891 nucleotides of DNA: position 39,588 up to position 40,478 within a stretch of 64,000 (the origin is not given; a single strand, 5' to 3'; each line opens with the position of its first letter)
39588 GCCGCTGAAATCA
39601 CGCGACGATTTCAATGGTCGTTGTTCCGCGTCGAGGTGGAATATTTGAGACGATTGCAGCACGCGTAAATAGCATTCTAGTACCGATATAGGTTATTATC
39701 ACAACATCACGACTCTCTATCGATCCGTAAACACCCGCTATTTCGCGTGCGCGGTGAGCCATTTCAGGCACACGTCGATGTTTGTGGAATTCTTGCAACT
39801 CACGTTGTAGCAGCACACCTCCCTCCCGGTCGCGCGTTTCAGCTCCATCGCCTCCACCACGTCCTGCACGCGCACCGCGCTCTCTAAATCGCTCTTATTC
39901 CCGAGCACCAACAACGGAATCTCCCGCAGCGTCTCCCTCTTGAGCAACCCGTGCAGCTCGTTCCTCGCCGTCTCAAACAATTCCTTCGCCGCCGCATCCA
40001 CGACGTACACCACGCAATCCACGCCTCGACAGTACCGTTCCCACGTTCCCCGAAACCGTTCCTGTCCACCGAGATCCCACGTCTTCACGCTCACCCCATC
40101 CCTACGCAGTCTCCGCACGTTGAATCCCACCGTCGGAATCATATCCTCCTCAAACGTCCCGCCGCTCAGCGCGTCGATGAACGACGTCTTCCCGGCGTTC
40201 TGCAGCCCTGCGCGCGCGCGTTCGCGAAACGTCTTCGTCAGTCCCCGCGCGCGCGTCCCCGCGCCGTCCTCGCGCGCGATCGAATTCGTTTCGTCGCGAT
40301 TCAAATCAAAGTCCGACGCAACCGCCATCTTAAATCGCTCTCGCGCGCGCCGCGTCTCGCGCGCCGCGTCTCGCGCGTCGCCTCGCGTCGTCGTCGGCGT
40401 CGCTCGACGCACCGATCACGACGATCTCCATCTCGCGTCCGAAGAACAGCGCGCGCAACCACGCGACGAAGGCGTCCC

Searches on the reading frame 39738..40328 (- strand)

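Call 48: search_protein_families(library=pfam, proteins=[window:39738-40328:-], max_evalue=0.001)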
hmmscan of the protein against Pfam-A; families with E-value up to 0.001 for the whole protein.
window:39738-40328:- (196 aa): 8 families
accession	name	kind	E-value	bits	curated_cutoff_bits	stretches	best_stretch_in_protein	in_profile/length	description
PF00025.27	Arf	-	2e-39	135.3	22.3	1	41-193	21-172/174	ADP-ribosylation factor family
PF00071.28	Ras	-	6.1e-18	65.4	21.6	1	41-192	6-157/162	Ras family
PF08477.19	Roc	-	4.3e-14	53.2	27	1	41-147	6-119/119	Ras of Complex, Roc, domain of DAPkinase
PF00009.33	GTP_EFTU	-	4.8e-07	30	26.5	1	66-194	56-185/188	Elongation factor Tu GTP binding domain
PF09439.16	SRPRB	-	7.2e-07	29.2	25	1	40-162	9-135/178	Signal recognition particle receptor beta subunit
PF01926.29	MMR_HSR1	-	1.2e-06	29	21.9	1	40-145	5-113/113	50S ribosome-binding GTPase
PF04670.18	Gtr1_RagA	-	3.7e-05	23.7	22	1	41-162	6-137/232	Gtr1/RagA G protein conserved region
PF00503.26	G-alpha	-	0.00052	19.7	48.8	0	64-112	168-216/333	G-protein alpha subunit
